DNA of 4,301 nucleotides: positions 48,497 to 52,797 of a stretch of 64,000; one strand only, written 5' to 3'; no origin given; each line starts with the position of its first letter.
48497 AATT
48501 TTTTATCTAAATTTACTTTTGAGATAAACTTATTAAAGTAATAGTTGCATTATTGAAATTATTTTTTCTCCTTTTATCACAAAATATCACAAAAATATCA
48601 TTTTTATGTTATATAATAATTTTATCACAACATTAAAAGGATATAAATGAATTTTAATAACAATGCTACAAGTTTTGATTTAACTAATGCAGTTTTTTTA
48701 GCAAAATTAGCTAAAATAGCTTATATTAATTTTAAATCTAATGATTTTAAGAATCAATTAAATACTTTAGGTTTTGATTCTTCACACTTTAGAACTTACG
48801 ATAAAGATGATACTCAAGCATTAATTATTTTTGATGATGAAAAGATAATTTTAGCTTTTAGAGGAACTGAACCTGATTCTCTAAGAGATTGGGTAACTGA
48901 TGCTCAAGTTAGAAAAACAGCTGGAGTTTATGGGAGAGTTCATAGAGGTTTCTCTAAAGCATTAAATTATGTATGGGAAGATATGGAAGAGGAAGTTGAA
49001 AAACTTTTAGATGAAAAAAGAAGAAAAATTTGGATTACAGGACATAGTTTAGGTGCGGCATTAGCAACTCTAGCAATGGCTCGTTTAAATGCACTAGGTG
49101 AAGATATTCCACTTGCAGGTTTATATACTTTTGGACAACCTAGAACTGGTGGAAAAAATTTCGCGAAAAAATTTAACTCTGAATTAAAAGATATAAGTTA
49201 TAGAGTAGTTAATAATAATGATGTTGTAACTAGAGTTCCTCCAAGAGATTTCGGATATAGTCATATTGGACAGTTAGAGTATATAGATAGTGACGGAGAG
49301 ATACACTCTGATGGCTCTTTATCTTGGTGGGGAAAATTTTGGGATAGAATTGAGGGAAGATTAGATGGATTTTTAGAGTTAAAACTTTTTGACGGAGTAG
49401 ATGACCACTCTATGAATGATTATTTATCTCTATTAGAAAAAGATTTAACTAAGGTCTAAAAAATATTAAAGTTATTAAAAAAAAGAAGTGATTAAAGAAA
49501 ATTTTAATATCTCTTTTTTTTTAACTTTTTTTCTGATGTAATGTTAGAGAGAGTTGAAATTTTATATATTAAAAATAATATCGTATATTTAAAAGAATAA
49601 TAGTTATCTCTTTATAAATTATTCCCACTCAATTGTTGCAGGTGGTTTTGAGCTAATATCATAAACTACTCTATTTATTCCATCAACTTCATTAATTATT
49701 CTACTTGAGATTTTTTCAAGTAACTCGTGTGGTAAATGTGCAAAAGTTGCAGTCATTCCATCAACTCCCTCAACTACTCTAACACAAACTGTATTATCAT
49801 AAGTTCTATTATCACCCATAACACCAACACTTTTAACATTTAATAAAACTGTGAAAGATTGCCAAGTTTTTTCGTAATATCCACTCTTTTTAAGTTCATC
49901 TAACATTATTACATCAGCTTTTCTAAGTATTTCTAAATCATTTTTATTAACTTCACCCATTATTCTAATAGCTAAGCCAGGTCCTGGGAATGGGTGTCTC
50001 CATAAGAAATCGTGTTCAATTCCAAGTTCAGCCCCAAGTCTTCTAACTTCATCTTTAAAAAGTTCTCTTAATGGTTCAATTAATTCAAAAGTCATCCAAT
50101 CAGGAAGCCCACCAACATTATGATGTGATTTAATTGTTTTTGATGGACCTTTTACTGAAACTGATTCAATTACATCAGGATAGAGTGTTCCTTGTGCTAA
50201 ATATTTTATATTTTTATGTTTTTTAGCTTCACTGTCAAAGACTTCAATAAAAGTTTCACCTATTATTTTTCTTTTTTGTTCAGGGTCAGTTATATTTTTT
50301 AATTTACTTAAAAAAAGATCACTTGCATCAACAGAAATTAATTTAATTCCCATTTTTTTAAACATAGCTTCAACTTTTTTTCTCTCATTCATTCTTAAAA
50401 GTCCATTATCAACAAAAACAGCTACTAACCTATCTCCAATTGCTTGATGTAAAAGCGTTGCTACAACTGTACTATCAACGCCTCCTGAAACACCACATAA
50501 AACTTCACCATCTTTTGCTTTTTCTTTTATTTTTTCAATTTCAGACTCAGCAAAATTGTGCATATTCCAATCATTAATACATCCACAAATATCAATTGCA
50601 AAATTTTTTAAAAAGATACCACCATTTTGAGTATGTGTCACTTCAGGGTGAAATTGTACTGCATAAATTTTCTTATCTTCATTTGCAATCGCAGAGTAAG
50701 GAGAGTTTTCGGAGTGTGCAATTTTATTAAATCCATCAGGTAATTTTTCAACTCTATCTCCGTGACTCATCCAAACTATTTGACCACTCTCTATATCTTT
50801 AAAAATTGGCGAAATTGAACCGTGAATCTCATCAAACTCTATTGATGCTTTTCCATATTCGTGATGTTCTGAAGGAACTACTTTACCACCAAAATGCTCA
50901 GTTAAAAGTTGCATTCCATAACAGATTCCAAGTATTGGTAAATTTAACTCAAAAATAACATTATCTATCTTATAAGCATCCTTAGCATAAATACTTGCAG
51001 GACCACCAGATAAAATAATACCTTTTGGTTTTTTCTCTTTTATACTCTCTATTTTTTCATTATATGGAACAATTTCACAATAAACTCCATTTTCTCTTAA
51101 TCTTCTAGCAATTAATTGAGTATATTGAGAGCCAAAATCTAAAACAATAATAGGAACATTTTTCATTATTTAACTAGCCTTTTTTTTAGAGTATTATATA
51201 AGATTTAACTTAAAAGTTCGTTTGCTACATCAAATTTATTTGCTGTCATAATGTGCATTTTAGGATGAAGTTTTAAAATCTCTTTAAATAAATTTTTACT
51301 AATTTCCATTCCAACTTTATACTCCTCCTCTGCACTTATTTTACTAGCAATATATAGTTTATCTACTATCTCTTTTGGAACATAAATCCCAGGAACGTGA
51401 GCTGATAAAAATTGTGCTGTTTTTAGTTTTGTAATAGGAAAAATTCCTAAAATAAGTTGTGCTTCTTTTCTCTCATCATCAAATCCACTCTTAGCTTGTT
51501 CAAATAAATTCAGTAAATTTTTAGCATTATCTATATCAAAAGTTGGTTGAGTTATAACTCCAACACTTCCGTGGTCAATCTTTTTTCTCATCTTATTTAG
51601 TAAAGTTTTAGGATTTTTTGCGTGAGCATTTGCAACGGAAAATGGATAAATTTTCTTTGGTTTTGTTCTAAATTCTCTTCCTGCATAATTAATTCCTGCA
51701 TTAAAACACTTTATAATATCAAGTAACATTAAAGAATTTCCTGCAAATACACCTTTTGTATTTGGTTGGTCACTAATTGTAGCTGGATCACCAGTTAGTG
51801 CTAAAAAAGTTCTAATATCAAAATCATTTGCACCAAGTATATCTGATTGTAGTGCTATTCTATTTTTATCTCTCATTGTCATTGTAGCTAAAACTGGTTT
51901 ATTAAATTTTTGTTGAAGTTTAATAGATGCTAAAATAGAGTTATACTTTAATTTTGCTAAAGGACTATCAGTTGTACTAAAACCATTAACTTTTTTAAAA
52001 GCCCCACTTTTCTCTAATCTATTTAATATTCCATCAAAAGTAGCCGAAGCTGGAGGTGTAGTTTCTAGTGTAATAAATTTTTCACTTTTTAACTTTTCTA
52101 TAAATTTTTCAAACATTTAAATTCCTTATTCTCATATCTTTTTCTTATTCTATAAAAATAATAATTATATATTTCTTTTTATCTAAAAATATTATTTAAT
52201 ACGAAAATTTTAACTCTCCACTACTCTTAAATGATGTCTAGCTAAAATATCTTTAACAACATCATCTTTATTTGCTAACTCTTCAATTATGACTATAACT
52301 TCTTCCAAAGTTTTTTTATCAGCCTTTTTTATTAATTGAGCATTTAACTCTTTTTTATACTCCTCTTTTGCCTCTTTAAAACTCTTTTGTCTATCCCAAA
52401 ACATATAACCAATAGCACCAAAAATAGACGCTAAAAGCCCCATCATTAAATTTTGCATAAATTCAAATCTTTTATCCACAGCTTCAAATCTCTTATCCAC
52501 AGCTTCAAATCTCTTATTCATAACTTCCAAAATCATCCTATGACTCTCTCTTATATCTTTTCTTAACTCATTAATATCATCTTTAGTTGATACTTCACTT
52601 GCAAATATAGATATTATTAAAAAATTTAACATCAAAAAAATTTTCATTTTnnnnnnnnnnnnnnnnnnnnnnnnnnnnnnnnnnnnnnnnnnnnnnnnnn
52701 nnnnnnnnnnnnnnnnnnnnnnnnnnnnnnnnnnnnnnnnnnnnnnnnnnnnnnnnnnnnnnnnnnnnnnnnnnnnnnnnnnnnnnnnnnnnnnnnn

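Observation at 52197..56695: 4.5-kb three-gene insertion bounded by a perfect 17-bp direct repeat between metF and purN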

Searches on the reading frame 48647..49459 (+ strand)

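Call 7: search_protein_families(library=pfam, proteins=[window:48647-49459:+], max_evalue=0.01)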
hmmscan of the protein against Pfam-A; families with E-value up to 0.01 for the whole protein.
window:48647-49459:+ (270 aa): 4 families
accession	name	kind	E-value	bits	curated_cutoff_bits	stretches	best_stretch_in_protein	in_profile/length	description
PF01764.32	Lipase_3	-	1.4e-33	116.2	22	1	69-201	2-139/140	Lipase (class 3)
PF11187.14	Mbeg1-like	-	0.00038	20.4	21.1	1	62-148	34-106/224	Mbeg1-like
PF12146.15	Hydrolase_4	-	0.00057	19.7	27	1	99-147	48-97/239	Serine aminopeptidase, S33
PF12697.13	Abhydrolase_6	-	0.0014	19.7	26.3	1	101-159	39-89/217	Alpha/beta hydrolase family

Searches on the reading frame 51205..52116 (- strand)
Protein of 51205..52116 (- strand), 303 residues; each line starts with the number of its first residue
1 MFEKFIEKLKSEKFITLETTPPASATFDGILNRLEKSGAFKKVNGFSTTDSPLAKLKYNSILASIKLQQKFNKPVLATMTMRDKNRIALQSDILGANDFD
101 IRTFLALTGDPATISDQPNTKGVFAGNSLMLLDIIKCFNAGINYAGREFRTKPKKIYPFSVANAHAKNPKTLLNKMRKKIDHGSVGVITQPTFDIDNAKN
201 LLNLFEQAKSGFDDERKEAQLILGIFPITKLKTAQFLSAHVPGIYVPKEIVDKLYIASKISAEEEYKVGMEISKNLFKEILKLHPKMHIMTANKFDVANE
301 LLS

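Call 7: search_protein_families(library=pfam, proteins=[window:51205-52116:-], max_evalue=0.01)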
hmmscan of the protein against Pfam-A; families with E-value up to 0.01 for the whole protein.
window:51205-52116:- (303 aa): 1 family
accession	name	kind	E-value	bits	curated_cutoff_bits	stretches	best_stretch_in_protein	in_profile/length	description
PF02219.23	MTHFR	-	2.8e-25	89.7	24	1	10-301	8-282/287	Methylenetetrahydrofolate reductase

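Call 10: find_encoding_contigs(protein=window:51205-52116:-, flank=10000, max_places=10)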
Protein window:51205-52116:- (303 aa): 2 contigs read that carry it; 1 place shown.
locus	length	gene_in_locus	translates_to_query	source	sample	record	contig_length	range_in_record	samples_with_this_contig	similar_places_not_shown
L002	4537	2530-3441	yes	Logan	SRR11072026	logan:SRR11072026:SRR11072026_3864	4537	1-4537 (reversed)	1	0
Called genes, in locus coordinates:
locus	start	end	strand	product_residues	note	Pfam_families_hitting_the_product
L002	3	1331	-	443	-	?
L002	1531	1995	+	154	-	-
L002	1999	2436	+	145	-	-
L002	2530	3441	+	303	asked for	PF02219:MTHFR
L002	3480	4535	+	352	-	?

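Call 11: find_homologous_proteins(query=window:51205-52116:-, max_evalue=1e-20)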
Query window:51205-52116:- (303 aa): 2863 proteins with E <= 1e-20 among 4806 candidates; the best 120 are listed.
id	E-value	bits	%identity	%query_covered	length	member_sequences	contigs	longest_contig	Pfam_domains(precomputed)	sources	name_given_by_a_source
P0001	1.6e-180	616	92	100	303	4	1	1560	PF02219.24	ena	-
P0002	9.0e-175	598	88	100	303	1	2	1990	PF02219.24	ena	-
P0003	1.6e-174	597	89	100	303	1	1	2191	PF02219.24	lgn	-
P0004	4.5e-160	549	82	100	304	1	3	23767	PF02219.24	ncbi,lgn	-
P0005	6.2e-138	477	72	100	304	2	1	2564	PF02219.24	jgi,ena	-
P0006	6.7e-137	473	69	100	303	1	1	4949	PF02219.24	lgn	-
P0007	1.1e-135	469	68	100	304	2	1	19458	PF02219.24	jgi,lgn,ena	-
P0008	3.4e-132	458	69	100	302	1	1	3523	PF02219.24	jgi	jgi:5,10-methylenetetrahydrofolate reductase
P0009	5.1e-132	457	67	100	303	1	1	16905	PF02219.24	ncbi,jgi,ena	-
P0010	1.8e-131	456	67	100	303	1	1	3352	PF02219.24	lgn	-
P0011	1.2e-130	453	66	100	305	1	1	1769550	PF02219.24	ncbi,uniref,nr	ncbi:methylenetetrahydrofolate reductase [Nitrosophilus kaiyonis]|uniref:methylenetetrahydrofolate r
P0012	3.1e-130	451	66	100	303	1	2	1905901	PF02219.24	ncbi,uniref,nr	ncbi:methylenetetrahydrofolate reductase [Nitratiruptor tergarcus]|uniref:Methylenetetrahydrofolate 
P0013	5.4e-130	451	66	100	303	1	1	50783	PF02219.24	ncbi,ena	-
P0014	5.5e-130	451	66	100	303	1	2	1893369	PF02219.24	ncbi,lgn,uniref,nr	ncbi:5,10-methylenetetrahydrofolate reductase [Nitratiruptor sp. YY08-26]|uniref:methylenetetrahydro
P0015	1.4e-129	449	65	100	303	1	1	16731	PF02219.24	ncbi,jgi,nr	ncbi:MAG: 5,10-methylenetetrahydrofolate reductase [Epsilonproteobacteria bacterium]|nr:5,10-methyle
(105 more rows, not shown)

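Call 12: find_encoding_contigs(protein=P0004, flank=10000, max_places=6)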
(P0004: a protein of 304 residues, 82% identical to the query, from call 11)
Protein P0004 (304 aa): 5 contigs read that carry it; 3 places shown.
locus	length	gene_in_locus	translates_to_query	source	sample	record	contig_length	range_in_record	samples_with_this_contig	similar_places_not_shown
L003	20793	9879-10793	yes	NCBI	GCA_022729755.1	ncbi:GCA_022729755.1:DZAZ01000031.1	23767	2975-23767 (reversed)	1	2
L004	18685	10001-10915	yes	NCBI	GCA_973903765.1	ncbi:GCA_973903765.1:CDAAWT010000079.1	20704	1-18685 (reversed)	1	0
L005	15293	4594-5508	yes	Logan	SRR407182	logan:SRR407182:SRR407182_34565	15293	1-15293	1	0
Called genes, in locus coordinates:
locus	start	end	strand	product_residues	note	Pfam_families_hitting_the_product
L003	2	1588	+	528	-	?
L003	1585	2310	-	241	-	PF07264:EI24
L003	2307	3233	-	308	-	PF03328:HpcH_HpaI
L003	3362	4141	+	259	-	PF03740:PdxJ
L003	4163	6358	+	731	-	PF00488:MutS_V, PF01713:Smr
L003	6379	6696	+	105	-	-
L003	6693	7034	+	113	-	-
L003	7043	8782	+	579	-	PF00082:Peptidase_S8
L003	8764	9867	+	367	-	PF01546:Peptidase_M20, PF07687:M20_dimer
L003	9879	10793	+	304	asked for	PF02219:MTHFR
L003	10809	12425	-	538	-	PF00999:Na_H_Exchanger, PF03956:Lys_export (weak), PF02254:TrkA_N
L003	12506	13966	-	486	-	-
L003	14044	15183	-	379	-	PF13439:Glyco_transf_4, PF00534:Glycos_transf_1, PF13692:Glyco_trans_1_4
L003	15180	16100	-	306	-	PF03706:LPG_synthase_TM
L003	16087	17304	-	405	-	-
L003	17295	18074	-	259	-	PF01522:Polysacc_deac_1, PF10096:DUF2334 (weak), PF11959:DUF3473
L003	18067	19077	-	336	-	PF01041:DegT_DnrJ_EryC1 (faint)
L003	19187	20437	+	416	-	PF02511:Thy1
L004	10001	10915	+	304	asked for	PF02219:MTHFR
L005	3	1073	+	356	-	?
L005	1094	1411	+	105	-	-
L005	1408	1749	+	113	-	-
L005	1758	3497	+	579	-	PF00082:Peptidase_S8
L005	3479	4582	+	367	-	PF01546:Peptidase_M20, PF07687:M20_dimer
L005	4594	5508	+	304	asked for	PF02219:MTHFR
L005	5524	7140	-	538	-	PF00999:Na_H_Exchanger, PF03956:Lys_export (weak), PF02254:TrkA_N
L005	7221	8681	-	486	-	-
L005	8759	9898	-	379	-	PF13439:Glyco_transf_4, PF00534:Glycos_transf_1, PF13692:Glyco_trans_1_4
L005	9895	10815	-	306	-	PF03706:LPG_synthase_TM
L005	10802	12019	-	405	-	-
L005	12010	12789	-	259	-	PF01522:Polysacc_deac_1, PF10096:DUF2334 (weak), PF11959:DUF3473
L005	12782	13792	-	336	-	PF01041:DegT_DnrJ_EryC1 (faint)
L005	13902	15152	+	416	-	PF02511:Thy1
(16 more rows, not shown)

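Call 13: find_encoding_contigs(protein=P0003, flank=10000, max_places=6)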
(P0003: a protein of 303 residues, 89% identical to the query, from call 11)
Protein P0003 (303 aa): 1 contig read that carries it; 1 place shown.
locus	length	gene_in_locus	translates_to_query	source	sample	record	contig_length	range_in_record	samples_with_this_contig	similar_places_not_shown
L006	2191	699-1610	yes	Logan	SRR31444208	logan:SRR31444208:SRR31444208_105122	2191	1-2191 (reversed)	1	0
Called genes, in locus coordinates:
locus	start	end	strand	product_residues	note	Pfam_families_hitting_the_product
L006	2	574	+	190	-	?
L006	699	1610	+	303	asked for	PF02219:MTHFR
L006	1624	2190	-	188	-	?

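Call 14: find_encoding_contigs(protein=P0002, flank=10000, max_places=6)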
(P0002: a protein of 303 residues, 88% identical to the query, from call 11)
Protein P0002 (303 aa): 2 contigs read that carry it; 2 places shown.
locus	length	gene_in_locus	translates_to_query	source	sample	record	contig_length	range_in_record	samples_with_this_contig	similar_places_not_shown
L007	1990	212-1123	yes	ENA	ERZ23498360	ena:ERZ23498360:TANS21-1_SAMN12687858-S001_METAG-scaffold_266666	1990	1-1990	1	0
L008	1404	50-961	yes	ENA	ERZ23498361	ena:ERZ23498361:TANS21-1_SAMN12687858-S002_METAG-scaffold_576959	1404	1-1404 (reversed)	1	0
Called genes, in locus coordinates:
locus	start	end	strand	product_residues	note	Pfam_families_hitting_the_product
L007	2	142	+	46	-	?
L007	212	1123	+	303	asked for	PF02219:MTHFR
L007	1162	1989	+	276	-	?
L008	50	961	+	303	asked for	PF02219:MTHFR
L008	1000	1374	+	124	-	PF00117:GATase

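Call 15: find_encoding_contigs(protein=P0001, flank=10000, max_places=6)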
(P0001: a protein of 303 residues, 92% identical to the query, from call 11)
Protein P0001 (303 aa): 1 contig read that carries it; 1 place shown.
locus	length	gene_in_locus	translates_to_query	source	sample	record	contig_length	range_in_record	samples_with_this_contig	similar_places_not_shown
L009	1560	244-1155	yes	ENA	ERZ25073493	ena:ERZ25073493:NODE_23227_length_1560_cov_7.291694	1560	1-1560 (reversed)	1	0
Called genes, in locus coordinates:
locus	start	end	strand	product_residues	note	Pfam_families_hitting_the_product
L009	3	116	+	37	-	?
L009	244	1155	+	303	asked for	PF02219:MTHFR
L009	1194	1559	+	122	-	?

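Call 41: find_related_loci(query=A1, collection=genome_contigs, flank=10000)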
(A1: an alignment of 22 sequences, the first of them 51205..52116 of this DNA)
Query A1 (303 aa) in genome_contigs; peptide patterns used: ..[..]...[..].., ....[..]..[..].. (x = any residue, [..] = any of these).
599 stretches matched a pattern (row limit reached: there are more); 550 encode a relative of the query (tblastn E <= 1e-3); the best 80 are kept; 80 distinct loci.
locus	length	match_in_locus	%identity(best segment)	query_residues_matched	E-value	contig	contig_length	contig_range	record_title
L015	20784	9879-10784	82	1-302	9e-169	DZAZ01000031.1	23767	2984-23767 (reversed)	MAG TPA_asm: Helicobacter cetorum isolate SulCav_PC08_66_28_11 SulCav_PC08-66_1396_length_23767_cov_6.762399, whole geno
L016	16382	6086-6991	64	1-302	5e-137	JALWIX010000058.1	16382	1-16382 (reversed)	MAG: Campylobacterales bacterium isolate M17_metabat1_scaf2bin.001 M17_NODE_3105_length_16382_cov_8.362719, whole genome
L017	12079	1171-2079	65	1-303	3e-136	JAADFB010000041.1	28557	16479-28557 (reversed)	MAG: Campylobacterota bacterium isolate L_MetaBat.71 contig-127_1220, whole genome shotgun sequence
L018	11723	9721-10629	65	1-303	5e-136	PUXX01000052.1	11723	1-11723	MAG: Epsilonproteobacteria bacterium isolate EPR_DSHV_bin 54 contig-127_6310, whole genome shotgun sequence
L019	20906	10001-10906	66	1-302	1e-134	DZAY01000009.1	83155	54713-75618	MAG TPA_asm: Helicobacter cetorum isolate SulCav_PC08_66_28_13 SulCav_PC08-66_76_length_83155_cov_8.029687, whole genome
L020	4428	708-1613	65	1-302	1e-136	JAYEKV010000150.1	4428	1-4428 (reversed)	MAG: Campylobacterota bacterium isolate MAG128 MAG128_150, whole genome shotgun sequence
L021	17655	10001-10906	65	1-302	3e-133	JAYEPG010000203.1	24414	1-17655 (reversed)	MAG: Campylobacterota bacterium isolate MAG008 MAG008_203, whole genome shotgun sequence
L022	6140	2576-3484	64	1-303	3e-133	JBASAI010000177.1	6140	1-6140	MAG: Arcobacteraceae bacterium isolate MFD12119_ilm_asm_bin14 k127_78081, whole genome shotgun sequence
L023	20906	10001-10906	63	1-302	1e-132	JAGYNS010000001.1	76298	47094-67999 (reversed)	MAG: Campylobacterales bacterium isolate M55B150 1, whole genome shotgun sequence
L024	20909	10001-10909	62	1-303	2e-132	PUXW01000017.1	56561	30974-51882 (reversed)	MAG: Nitratiruptor sp. isolate EPR_DSHV_bin 51 contig-127_247, whole genome shotgun sequence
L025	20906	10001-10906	62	1-302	3e-132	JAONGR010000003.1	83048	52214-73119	Arcobacteraceae bacterium isolate AH-541-O20 AH-541-O20_NODE_3, whole genome shotgun sequence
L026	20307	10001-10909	62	1-303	3e-131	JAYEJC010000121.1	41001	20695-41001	MAG: Campylobacterota bacterium isolate MAG174 MAG174_121, whole genome shotgun sequence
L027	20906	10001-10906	63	1-302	6e-131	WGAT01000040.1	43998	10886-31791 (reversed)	MAG: Epsilonproteobacteria bacterium isolate S143_73 k151_282086, whole genome shotgun sequence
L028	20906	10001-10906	62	1-302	2e-130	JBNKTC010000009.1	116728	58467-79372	MAG: Campylobacterales bacterium isolate A2.bin.7.orig k141_706471, whole genome shotgun sequence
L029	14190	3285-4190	62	1-302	1e-130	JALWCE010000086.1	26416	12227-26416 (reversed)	MAG: Nitratiruptor sp. isolate T10_metabat2_scaf2bin.202 T10_NODE_399_length_26416_cov_8.474723, whole genome shotgun se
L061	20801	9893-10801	63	1-302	1e-125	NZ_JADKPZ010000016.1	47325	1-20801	Arcobacter vandammei strain R-73987 IQC44_16, whole genome shotgun sequence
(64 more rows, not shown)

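Call 103: search_protein_families(library=pfam, proteins=[L061:3784-5241:-], max_evalue=0.00001)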
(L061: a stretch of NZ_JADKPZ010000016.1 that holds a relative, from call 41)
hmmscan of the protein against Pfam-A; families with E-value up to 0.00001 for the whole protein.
L061:3784-5241:- (485 aa): 2 families
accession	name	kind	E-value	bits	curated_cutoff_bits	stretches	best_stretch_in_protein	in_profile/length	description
PF03062.24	MBOAT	-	2.3e-41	142.7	27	1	141-375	71-327/337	MBOAT, membrane-bound O-acyltransferase family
PF13813.11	MBOAT_2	-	1.1e-08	35.7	25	1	267-330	3-68/85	Membrane bound O-acyl transferase family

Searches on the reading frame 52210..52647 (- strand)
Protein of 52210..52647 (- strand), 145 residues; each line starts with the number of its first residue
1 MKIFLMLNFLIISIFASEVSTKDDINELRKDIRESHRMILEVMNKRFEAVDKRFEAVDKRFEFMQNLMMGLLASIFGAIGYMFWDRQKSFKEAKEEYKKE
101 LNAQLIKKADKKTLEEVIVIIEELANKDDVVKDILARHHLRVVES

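Call 7: search_protein_families(library=pfam, proteins=[window:52210-52647:-], max_evalue=0.01)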
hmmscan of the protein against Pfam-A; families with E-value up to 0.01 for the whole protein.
window:52210-52647:- (145 aa): 0 families

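Call 21: search_protein_families(library=ncbifam, proteins=[window:52210-52647:-], max_evalue=0.1)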
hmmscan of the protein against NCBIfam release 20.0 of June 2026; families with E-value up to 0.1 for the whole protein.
window:52210-52647:- (145 aa): 3 families
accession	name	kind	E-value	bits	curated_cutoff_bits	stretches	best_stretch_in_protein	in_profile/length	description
NF000282.2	RND_permease_1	subfamily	0.0042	15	1250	1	34-137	505-609/1029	multidrug efflux RND transporter permease subunit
TIGR01791.2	CM_archaeal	equivalog_domain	0.053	13.5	66.95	1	25-50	1-26/83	chorismate mutase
NF011874.0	PRK15347.1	equivalog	0.057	11.4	852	1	2-120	18-133/921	two component system sensor kinase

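Call 22: search_protein_families(library=phrogs, proteins=[window:52210-52647:-], max_evalue=0.1)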
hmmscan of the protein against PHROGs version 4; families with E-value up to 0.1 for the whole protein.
window:52210-52647:- (145 aa): 8 families
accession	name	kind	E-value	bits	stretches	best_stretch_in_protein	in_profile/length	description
phrog_5553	-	unknown function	0.002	19.4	1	23-68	14-58/114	-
phrog_32712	-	unknown function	0.0023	19.5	1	22-61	13-51/94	-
phrog_19832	-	unknown function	0.0028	18.8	1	25-119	52-149/205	-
phrog_1665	-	unknown function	0.02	14.1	1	23-116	135-227/585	-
phrog_1350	-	lysis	0.027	15.6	1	68-127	32-92/97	holin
phrog_36493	-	unknown function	0.03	15.4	0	2-33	5-36/62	-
phrog_25353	-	unknown function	0.046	15.1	0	16-34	17-35/74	-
phrog_463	-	transcription regulation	0.049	14.1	1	85-134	189-238/250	anti-repressor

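Call 23: search_protein_families(library=padloc, proteins=[window:52210-52647:-], max_evalue=0.1)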
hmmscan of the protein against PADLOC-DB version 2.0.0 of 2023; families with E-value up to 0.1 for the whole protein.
window:52210-52647:- (145 aa): 1 family
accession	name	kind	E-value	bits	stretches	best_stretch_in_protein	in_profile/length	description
PDLC03841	LeoBC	-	0.083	10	1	69-122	489-540/601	-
